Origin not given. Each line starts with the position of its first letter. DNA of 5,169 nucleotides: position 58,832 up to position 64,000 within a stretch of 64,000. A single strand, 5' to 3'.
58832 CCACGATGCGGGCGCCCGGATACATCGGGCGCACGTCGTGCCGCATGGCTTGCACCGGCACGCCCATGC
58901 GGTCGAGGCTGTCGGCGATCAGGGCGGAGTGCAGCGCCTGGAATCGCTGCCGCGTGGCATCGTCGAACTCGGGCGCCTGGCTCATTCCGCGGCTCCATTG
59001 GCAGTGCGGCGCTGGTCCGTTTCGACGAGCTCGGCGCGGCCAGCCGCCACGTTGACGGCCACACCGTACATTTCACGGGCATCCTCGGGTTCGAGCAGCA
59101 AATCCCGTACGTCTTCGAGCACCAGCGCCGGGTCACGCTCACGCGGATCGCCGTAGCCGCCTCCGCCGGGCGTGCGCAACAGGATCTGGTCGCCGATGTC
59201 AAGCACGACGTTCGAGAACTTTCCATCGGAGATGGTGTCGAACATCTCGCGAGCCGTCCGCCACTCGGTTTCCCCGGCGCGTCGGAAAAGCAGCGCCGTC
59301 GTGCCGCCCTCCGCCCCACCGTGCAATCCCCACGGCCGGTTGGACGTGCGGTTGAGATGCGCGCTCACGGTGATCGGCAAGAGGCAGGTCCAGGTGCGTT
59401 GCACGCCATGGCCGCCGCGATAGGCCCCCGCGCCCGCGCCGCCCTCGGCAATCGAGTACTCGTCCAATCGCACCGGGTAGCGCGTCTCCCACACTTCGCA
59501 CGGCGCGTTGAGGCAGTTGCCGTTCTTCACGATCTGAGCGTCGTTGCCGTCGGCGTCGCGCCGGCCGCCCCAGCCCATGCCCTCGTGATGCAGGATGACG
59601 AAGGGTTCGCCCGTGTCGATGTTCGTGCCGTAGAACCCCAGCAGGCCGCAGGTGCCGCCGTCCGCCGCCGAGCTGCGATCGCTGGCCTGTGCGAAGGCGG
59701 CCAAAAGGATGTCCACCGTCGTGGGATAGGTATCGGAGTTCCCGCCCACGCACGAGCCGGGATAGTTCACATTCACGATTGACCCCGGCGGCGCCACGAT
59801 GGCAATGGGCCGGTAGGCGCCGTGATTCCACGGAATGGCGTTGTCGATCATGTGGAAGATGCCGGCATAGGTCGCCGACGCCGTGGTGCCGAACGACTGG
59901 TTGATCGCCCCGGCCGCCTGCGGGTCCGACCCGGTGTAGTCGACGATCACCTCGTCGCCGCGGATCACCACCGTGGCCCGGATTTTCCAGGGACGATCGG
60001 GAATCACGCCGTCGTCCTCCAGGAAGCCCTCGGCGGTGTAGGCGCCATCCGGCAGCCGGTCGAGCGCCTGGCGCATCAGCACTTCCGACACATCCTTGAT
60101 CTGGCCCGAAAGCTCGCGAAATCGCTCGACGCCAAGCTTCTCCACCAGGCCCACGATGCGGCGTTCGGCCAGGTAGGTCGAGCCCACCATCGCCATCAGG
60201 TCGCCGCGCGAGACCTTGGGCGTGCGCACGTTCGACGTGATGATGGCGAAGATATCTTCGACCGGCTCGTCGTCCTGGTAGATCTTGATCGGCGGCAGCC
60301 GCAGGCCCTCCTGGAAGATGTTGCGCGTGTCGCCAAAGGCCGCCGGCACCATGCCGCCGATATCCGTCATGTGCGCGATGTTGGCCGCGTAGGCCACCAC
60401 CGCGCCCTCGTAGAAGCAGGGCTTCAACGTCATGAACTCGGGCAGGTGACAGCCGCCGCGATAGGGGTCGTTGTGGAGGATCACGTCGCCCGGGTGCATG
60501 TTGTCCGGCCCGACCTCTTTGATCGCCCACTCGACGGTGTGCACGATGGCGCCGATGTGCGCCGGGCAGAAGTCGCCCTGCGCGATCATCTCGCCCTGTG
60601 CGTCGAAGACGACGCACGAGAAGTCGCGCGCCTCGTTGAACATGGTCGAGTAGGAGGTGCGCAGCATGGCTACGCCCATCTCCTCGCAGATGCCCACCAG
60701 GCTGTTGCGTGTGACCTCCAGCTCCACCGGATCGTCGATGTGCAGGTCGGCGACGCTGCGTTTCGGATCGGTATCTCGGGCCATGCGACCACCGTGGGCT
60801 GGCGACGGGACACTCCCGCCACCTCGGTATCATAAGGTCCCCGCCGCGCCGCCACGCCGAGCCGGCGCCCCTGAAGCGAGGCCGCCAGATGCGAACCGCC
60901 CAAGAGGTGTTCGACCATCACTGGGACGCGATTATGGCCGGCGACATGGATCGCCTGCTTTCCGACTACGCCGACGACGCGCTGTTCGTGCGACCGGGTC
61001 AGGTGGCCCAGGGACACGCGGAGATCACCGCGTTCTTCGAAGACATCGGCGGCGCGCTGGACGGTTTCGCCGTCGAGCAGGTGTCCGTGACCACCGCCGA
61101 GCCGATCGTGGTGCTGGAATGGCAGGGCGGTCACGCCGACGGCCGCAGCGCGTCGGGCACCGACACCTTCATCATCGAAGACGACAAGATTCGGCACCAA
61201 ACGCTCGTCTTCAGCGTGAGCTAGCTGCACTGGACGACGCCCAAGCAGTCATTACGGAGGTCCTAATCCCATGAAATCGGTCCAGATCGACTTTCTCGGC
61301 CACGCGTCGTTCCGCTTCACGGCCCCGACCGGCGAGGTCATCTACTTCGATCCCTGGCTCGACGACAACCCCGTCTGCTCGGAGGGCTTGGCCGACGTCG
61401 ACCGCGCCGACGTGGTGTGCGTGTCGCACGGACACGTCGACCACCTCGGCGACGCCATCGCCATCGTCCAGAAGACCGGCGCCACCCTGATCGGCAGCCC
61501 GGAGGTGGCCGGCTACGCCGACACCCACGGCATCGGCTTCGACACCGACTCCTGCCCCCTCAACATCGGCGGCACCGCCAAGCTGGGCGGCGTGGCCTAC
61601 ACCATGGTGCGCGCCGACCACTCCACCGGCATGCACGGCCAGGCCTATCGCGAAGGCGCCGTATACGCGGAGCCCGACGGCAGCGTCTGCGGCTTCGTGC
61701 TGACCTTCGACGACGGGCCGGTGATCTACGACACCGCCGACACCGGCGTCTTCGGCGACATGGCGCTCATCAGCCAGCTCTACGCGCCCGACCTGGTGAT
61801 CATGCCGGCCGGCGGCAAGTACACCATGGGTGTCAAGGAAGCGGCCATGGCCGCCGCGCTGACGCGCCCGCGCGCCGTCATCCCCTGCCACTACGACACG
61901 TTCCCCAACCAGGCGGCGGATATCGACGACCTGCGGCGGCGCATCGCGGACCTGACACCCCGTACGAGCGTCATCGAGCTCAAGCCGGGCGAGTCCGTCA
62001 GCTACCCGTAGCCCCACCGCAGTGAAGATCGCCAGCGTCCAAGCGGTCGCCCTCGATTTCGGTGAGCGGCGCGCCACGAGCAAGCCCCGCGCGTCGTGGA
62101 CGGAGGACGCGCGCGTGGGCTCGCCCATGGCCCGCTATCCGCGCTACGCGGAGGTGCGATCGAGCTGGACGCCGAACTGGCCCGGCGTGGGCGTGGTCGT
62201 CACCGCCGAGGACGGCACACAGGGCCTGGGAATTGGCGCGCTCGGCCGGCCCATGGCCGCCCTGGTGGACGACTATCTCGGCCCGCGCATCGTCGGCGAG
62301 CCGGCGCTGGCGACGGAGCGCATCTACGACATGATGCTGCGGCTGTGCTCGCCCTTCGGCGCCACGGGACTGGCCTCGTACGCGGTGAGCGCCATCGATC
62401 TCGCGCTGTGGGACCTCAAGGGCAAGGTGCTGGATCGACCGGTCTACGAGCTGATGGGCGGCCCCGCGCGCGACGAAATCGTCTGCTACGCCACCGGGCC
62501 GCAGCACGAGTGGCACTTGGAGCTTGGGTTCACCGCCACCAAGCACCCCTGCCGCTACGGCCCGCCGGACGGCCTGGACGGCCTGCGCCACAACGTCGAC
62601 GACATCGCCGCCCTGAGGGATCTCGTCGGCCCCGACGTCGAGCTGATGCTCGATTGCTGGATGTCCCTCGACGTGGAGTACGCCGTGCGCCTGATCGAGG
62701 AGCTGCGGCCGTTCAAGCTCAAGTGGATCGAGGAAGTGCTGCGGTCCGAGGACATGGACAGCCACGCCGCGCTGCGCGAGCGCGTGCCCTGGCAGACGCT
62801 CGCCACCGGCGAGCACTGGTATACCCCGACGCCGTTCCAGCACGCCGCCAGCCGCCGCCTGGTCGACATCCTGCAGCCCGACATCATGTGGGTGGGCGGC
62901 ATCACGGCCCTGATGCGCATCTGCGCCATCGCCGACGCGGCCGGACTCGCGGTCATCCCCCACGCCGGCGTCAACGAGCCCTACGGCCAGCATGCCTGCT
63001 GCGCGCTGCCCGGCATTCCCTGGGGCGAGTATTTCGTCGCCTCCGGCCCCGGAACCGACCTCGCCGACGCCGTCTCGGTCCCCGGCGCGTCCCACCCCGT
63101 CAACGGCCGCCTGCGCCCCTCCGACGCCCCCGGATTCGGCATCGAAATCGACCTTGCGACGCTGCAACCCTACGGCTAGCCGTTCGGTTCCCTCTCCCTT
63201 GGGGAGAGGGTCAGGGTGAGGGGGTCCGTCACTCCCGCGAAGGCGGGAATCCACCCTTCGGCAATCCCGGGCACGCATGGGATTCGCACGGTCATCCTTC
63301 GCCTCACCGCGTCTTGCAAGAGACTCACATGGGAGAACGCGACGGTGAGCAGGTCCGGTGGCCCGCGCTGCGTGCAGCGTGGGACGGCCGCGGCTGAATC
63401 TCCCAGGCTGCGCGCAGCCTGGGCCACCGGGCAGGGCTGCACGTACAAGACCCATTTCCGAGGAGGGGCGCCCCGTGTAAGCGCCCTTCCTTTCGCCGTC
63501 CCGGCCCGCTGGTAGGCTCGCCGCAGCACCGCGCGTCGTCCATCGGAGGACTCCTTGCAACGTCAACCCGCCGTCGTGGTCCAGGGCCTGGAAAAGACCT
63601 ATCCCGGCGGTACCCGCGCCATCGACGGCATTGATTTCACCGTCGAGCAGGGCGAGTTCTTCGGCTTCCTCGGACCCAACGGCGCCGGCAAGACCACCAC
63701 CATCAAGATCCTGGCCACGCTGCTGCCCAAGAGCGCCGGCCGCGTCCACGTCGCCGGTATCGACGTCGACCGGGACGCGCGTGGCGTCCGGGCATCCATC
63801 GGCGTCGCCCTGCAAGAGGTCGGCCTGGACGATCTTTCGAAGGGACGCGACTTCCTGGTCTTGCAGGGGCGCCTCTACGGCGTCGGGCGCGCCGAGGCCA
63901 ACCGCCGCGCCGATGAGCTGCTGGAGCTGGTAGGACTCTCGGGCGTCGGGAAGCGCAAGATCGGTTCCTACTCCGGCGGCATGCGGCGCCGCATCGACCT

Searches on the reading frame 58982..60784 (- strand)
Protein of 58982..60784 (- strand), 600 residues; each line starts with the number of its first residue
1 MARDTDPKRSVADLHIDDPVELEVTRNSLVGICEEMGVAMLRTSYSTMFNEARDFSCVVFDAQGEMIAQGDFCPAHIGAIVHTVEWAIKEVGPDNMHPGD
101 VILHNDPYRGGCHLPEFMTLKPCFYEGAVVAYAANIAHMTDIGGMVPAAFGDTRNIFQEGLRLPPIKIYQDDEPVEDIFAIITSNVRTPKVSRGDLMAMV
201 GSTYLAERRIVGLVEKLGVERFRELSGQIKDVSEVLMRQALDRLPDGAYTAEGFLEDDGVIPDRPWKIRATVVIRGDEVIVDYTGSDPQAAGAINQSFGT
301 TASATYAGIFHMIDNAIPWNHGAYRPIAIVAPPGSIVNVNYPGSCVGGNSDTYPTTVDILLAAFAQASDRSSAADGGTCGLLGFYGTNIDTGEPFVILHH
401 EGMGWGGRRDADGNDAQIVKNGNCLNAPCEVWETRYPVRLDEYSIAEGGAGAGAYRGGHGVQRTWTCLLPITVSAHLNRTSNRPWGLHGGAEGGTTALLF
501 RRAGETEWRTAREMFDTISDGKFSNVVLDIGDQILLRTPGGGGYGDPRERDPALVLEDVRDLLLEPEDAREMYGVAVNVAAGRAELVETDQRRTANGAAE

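Call 5: search_protein_families(library=pfam, proteins=[window:58982-60784:-], max_evalue=0.001)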
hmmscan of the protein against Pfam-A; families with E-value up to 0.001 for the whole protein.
window:58982-60784:- (600 aa): 1 family
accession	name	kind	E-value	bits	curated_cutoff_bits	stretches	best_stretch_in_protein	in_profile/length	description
PF02538.19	Hydantoinase_B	-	2.8e-163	544.6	26.8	1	18-547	1-519/519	Hydantoinase B/oxoprolinase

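Call 47: search_protein_families(library=ncbifam, proteins=[window:58982-60784:-], max_evalue=0.00001)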
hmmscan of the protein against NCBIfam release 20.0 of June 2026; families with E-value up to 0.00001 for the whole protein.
window:58982-60784:- (600 aa): 2 families
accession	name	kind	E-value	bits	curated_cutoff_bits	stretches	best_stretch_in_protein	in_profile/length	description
NF050157.1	CapLactmsBetCapB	equivalog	1.5e-94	317.4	1000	1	18-590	2-572/577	caprolactamase subunit beta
NF042976.1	AcphenoCarb_ApcD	equivalog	2.5e-30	105.4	1500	1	50-466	61-488/685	acetophenone carboxylase subunit delta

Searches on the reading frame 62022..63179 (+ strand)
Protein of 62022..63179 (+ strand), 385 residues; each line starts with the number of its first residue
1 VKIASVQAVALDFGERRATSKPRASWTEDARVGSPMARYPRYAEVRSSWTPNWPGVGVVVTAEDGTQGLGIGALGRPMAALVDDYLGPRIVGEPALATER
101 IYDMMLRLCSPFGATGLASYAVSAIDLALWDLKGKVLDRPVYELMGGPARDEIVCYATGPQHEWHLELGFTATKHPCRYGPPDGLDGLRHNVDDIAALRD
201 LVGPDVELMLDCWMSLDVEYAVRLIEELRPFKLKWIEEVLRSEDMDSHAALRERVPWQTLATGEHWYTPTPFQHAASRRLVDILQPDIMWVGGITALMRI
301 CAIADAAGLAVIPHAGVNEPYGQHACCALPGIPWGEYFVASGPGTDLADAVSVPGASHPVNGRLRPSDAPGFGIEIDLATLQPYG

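Call 8: search_protein_families(library=pfam, proteins=[window:62022-63179:+], max_evalue=0.001)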
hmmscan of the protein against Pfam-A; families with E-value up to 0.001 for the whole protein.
window:62022-63179:+ (385 aa): 2 families
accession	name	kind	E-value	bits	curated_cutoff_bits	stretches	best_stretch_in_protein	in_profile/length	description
PF13378.12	MR_MLE_C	-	1.6e-48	165.8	29.4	1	169-377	14-216/219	Enolase C-terminal domain-like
PF02746.21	MR_MLE_N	-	1.1e-14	55.1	22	1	57-146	30-117/117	Mandelate racemase / muconate lactonizing enzyme, N-terminal domain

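Call 10: find_encoding_contigs(protein=window:62022-63179:+, flank=10000, max_places=4)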
Protein window:62022-63179:+ (385 aa): 5 contigs read that carry it; 2 places shown.
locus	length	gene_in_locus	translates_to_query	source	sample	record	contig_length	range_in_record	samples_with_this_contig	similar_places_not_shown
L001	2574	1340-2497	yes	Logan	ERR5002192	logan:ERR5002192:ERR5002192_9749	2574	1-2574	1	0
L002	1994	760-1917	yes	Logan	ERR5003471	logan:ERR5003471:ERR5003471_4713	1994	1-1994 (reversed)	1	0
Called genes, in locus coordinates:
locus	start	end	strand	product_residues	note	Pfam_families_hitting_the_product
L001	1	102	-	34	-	?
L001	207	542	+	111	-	PF14534:DUF4440 (weak), PF12680:SnoaL_2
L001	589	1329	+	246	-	PF13483:Lactamase_B_3, PF12706:Lactamase_B_2, PF00753:Lactamase_B (faint)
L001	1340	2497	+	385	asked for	PF02746:MR_MLE_N, PF13378:MR_MLE_C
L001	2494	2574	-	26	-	?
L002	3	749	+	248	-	?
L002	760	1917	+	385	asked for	PF02746:MR_MLE_N, PF13378:MR_MLE_C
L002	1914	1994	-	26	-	?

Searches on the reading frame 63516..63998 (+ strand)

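Call 8: search_protein_families(library=pfam, proteins=[window:63516-63998:+], max_evalue=0.001)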
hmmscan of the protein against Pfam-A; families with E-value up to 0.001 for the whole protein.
window:63516-63998:+ (161 aa): 3 families
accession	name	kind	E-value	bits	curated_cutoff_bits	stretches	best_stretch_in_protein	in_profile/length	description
PF00005.33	ABC_tran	-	1e-21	78.4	25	1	37-160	2-117/137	ABC transporter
PF00448.28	SRP54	-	8.2e-05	22.8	22.7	1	51-88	6-43/196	SRP54-type protein, GTPase domain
PF13604.12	AAA_30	-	0.00091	19.4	27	0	48-97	20-68/191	AAA domain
